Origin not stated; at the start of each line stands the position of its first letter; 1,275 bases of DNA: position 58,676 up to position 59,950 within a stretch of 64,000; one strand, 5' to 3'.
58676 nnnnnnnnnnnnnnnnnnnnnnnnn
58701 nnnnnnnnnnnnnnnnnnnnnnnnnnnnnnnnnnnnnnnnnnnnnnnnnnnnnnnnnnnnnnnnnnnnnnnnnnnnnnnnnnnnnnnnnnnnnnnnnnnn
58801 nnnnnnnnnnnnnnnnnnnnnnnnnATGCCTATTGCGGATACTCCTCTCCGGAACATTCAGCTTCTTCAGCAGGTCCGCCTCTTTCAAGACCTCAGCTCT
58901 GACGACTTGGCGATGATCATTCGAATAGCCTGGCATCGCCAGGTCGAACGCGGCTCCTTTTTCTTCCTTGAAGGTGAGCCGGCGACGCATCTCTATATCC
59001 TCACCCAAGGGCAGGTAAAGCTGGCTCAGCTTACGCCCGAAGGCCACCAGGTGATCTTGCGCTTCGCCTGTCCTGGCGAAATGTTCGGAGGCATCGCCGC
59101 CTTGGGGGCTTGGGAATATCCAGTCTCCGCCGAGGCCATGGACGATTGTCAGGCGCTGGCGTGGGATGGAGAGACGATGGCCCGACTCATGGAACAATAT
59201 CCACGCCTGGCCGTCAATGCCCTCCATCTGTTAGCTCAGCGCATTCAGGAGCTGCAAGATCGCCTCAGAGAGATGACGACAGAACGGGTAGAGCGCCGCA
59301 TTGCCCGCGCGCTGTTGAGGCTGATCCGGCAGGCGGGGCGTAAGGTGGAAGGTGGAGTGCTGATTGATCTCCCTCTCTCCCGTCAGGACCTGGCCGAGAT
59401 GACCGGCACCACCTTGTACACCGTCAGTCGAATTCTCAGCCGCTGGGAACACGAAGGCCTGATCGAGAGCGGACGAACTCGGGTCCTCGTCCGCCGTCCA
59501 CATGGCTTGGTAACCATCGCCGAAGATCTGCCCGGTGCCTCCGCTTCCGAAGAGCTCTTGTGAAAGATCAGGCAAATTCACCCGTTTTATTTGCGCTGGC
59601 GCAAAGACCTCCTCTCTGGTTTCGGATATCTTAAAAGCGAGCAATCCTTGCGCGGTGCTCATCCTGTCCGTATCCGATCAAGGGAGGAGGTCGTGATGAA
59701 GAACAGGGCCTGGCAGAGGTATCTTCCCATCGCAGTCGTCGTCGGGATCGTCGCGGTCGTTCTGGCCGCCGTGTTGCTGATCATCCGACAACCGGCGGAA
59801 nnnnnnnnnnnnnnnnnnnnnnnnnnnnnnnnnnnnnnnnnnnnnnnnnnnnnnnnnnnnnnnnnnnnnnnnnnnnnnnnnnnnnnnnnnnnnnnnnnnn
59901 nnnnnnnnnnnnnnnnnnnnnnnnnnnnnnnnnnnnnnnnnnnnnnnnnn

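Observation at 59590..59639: Textbook NnrR box at exactly -41.5 controlling a clade II nosZ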

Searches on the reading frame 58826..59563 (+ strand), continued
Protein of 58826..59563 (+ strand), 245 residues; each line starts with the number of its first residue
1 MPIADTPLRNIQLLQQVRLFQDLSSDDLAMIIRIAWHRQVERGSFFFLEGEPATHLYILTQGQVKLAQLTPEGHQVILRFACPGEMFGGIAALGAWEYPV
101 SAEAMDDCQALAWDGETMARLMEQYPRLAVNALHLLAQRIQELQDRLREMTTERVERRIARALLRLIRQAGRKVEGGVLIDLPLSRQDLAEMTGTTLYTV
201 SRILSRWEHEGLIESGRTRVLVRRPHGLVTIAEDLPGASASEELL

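Call 33: find_encoding_contigs(protein=P0032, flank=8000, max_places=2)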
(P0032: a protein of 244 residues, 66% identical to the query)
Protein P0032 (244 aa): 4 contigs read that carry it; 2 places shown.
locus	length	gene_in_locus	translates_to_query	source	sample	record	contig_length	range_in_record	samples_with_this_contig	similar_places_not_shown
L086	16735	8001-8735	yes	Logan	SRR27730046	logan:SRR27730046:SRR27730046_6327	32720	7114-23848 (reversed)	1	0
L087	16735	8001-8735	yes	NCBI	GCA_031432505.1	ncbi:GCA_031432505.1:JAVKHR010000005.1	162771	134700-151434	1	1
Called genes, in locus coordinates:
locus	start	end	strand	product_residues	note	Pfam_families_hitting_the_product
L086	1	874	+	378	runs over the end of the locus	PF00083:Sugar_tr (faint), PF07690:MFS_1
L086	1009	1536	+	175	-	PF19315:MC_hydratase, PF01575:MaoC_dehydratas, PF13452:FAS1_DH_region (weak)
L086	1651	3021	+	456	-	PF00890:FAD_binding_2 (weak), PF07992:Pyr_redox_2 (weak), PF12831:FAD_oxidored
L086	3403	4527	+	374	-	PF01861:BpsA_C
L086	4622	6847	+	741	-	PF00982:Glyco_transf_20, PF02358:Trehalose_PPase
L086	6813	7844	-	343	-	PF00753:Lactamase_B, PF19583:ODP (faint), PF12706:Lactamase_B_2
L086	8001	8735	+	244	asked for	PF00027:cNMP_binding, PF13545:HTH_Crp_2, PF00325:Crp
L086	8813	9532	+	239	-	PF01814:Hemerythrin, PF10006:DUF2249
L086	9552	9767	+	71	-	PF08984:DUF1858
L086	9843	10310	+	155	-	PF01814:Hemerythrin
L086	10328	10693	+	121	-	PF04343:DUF488, PF22751:DUF488-N3a, PF22752:DUF488-N3i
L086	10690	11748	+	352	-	-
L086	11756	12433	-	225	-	PF06778:Chlor_dismutase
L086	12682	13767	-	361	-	PF00730:HhH-GPD, PF00633:HHH (faint), PF14815:NUDIX_4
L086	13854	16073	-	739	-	PF23139:OB_YrrC, PF14490:HHH_RecD2, PF00437:T2SSE (weak), PF13245:AAA_19, PF13604:AAA_30, PF05127:NAT10_TcmA_helicase (weak), PF18335:SH3_13, PF13538:UvrD_C_2, +4 more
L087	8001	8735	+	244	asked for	PF00027:cNMP_binding, PF13545:HTH_Crp_2, PF00325:Crp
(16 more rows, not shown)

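Call 72: find_encoding_contigs(protein=P0003, flank=10000, max_places=1)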
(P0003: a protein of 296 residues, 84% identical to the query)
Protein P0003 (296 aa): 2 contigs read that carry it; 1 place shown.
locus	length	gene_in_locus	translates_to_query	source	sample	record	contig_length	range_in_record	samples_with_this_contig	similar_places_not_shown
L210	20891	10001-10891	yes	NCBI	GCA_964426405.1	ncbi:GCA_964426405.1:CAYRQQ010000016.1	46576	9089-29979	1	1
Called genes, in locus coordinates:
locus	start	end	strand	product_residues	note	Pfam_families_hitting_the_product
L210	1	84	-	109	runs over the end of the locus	PF06153:CdAMP_rec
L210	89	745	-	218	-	PF02223:Thymidylate_kin, PF13521:AAA_28 (faint)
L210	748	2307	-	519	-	PF19568:Spore_III_AA, PF13401:AAA_22 (weak), PF13481:AAA_25 (faint), PF00004:AAA (weak), PF03266:NTPase_1 (faint), PF25516:PTPase, PF01424:R3H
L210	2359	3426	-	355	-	-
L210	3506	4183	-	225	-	PF02190:LON_substr_bdg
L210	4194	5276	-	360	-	PF01142:TruD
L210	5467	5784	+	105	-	-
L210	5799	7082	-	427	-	PF00275:EPSP_synthase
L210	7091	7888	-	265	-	PF01887:SAM_HAT_N, PF20257:SAM_HAT_C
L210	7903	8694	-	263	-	PF22435:MRM3-like_sub_bind, PF08032:SpoU_sub_bind (weak), PF00588:SpoU_methylase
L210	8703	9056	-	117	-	PF00453:Ribosomal_L20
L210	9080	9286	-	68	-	PF01632:Ribosomal_L35p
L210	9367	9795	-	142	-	PF05198:IF3_N, PF00707:IF3_C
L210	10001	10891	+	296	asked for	PF12802:MarR_2 (faint), PF00027:cNMP_binding, PF13545:HTH_Crp_2, PF00325:Crp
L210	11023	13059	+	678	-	PF13473:Cupredoxin_1 (faint), PF18764:nos_propeller, PF00116:COX2 (weak)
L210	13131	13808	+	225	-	-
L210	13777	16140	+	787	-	PF05048:NosD, PF13229:Beta_helix, PF00005:ABC_tran, PF02463:SMC_N (faint), PF13304:AAA_21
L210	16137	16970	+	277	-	PF01061:ABC2_membrane, PF12679:ABC2_membrane_2, PF12730:ABC2_membrane_4 (weak), PF12698:ABC2_membrane_3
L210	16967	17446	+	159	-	PF05573:NosL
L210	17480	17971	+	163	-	PF13442:Cytochrome_CBB3, PF00034:Cytochrom_C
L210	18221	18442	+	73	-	PF08984:DUF1858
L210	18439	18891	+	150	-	PF01814:Hemerythrin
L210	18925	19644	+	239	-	PF01814:Hemerythrin, PF10006:DUF2249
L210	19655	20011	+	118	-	PF04343:DUF488, PF22751:DUF488-N3a, PF22752:DUF488-N3i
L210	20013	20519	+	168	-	PF13664:DUF4149, PF05425:CopD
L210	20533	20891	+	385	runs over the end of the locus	-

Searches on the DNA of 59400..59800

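Call 56: search_rna_families(source=window, start=59400, end=59800, threshold=evalue, max_evalue=1)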
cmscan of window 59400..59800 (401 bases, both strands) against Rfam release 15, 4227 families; matches with E-value up to 1: 0.
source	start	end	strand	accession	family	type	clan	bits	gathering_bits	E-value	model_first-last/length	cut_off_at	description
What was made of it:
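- There is no Rfam match (call 56).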
